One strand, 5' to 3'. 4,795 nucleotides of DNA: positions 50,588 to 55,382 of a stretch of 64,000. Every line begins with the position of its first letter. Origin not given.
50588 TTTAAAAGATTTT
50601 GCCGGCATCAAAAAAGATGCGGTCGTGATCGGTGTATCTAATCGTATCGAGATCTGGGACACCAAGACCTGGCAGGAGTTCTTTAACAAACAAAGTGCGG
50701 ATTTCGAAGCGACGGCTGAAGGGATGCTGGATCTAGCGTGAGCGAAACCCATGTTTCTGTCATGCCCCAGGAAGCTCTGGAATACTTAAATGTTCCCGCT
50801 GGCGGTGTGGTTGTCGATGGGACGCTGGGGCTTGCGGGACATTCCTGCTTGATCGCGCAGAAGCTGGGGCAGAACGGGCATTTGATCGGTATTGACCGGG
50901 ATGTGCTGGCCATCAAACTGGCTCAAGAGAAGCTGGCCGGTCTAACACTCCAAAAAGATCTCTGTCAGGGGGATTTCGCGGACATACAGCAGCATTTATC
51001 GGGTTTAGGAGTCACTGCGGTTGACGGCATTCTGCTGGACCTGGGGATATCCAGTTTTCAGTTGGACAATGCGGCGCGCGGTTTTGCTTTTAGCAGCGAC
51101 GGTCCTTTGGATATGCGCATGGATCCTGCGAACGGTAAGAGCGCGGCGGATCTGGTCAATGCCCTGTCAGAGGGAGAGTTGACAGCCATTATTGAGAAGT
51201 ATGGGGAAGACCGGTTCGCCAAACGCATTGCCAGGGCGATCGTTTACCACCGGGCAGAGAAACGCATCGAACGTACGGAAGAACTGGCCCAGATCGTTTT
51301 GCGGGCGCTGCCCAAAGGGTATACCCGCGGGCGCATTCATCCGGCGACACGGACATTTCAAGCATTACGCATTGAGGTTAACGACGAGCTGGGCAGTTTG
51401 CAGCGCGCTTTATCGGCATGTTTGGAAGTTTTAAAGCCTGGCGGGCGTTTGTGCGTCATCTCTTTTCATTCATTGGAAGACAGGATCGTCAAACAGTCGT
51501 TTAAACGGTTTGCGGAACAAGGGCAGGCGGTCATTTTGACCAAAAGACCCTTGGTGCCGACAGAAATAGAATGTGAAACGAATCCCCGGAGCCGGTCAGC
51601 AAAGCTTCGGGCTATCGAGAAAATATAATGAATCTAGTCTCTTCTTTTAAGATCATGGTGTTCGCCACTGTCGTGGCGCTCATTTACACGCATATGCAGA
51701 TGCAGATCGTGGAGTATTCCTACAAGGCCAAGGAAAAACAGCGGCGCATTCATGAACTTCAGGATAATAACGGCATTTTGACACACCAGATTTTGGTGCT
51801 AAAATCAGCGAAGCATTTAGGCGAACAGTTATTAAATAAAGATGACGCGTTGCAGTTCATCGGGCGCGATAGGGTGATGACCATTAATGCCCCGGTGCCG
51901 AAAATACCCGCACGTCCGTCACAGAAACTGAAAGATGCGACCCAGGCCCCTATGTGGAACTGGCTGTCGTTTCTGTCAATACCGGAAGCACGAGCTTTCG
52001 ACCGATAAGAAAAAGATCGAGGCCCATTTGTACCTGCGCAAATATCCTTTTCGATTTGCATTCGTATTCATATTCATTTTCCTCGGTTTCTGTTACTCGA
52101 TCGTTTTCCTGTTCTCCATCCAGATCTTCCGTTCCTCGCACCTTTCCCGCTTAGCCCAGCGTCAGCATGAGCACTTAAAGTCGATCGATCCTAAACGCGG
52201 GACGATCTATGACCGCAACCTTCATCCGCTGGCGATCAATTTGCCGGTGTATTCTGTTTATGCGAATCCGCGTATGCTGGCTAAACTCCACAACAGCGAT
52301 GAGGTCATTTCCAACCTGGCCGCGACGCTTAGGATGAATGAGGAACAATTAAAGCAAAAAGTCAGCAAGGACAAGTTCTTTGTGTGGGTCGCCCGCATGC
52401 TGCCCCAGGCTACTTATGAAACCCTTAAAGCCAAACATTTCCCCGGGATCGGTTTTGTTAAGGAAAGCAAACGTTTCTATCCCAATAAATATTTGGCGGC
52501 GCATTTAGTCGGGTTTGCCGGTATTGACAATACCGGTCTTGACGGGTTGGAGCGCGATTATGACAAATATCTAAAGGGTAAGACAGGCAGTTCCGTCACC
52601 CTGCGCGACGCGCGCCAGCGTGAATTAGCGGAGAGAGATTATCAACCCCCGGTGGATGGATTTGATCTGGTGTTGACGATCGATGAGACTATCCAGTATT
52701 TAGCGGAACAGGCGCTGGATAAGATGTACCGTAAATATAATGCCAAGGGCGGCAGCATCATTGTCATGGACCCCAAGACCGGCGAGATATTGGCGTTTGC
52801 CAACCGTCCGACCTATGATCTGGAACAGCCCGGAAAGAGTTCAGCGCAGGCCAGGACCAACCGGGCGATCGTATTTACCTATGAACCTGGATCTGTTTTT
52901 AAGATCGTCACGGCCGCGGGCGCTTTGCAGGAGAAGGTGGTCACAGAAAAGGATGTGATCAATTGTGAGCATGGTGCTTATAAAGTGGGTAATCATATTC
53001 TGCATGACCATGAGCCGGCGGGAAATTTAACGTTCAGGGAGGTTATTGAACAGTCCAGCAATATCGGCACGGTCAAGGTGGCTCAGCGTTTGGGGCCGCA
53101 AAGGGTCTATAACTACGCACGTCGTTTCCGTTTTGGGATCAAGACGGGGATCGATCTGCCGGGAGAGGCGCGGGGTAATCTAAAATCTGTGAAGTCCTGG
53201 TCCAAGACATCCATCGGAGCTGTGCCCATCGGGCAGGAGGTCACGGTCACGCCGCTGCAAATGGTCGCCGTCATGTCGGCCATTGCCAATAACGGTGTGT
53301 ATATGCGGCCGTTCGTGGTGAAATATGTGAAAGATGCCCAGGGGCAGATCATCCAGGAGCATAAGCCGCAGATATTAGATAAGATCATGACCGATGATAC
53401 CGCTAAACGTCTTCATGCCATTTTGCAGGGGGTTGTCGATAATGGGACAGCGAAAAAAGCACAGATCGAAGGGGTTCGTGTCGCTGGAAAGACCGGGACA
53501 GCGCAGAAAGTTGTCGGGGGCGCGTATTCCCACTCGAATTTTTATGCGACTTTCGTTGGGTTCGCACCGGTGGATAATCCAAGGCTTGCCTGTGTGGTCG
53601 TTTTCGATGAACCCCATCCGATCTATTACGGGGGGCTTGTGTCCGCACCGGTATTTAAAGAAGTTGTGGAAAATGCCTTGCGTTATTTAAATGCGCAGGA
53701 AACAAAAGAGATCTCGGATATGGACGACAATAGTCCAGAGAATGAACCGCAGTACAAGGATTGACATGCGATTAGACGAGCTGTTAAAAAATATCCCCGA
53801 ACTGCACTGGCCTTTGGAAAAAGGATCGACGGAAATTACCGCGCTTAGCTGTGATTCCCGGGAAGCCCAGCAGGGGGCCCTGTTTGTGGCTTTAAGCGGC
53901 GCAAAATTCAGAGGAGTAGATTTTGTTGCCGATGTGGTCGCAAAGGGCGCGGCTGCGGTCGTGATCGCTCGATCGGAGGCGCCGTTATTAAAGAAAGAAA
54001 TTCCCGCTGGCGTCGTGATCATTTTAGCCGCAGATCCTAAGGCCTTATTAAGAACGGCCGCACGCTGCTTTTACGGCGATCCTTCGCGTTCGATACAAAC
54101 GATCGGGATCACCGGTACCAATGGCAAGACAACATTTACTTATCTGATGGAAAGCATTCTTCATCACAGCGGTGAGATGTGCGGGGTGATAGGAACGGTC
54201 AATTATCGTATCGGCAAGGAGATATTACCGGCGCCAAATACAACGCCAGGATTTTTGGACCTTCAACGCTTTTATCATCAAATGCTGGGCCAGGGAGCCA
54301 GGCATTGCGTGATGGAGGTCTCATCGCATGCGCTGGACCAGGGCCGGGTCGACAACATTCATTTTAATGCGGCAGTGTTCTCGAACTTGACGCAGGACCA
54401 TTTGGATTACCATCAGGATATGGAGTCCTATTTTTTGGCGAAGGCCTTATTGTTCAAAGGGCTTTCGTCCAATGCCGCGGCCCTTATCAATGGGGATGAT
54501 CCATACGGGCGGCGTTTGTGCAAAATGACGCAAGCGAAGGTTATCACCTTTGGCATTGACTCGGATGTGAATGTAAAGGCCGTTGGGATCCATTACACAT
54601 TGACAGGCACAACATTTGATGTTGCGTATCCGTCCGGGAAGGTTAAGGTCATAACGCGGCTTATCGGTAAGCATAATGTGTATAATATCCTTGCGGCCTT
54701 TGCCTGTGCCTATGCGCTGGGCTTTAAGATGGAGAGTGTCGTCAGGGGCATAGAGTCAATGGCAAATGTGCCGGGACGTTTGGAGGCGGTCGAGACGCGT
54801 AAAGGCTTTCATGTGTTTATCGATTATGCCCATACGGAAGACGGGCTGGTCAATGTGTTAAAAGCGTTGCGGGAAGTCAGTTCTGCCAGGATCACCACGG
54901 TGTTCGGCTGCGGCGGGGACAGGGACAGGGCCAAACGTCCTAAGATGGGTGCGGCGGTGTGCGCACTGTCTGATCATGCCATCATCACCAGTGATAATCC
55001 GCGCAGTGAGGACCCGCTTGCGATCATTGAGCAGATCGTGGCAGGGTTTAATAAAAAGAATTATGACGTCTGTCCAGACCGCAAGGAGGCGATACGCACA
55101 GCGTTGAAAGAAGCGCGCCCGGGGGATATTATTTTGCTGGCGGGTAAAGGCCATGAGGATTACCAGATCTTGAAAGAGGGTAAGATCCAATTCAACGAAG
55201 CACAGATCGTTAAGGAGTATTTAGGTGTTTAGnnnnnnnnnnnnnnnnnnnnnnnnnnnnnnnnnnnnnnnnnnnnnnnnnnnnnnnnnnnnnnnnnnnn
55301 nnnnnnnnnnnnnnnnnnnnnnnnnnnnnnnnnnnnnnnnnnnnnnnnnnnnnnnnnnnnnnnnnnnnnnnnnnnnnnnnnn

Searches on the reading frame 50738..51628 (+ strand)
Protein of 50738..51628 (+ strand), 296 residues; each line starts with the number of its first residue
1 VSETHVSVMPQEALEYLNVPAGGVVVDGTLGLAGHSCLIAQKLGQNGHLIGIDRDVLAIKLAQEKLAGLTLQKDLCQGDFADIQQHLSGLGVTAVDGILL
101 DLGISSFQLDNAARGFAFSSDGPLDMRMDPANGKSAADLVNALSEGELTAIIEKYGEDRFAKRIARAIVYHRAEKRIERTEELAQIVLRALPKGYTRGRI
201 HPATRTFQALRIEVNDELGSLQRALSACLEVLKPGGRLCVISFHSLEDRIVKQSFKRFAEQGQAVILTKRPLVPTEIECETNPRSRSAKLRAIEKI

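Call 22: search_protein_families(library=pfam, proteins=[window:50738-51628:+], max_evalue=0.00001)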
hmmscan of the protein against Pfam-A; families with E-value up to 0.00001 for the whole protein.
window:50738-51628:+ (296 aa): 2 families
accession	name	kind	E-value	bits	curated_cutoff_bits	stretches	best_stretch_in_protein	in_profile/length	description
PF01795.25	Methyltransf_5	-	2e-105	353.1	27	1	4-296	3-309/309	MraW methylase family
PF13847.12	Methyltransf_31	-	2.9e-08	34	27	0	35-88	17-71/145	Methyltransferase domain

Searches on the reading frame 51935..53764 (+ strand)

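Call 22: search_protein_families(library=pfam, proteins=[window:51935-53764:+], max_evalue=0.00001)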
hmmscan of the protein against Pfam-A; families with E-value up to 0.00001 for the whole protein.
window:51935-53764:+ (609 aa): 2 families
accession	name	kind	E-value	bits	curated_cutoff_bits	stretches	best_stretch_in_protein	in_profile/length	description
PF00905.27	Transpeptidase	-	3.8e-81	273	22.1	1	273-578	1-298/299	Penicillin binding protein transpeptidase domain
PF03717.20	PBP_dimer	-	8.1e-24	85.5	24.4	1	84-233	2-178/180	Penicillin-binding Protein dimerisation domain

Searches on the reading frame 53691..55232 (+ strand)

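Call 22: search_protein_families(library=pfam, proteins=[window:53691-55232:+], max_evalue=0.00001)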
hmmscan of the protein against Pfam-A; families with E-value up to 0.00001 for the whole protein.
window:53691-55232:+ (513 aa): 3 families
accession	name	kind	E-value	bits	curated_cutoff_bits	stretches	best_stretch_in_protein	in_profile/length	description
PF08245.18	Mur_ligase_M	-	1.2e-58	198.8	24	1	140-340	1-200/200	Mur ligase middle domain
PF02875.26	Mur_ligase_C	-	4.7e-34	118.4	28.4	1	362-487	1-127/127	Mur ligase, glutamate ligase domain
PF01225.30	Mur_ligase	-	9.2e-08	32.8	21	1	48-96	1-54/95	Mur ligase family, catalytic domain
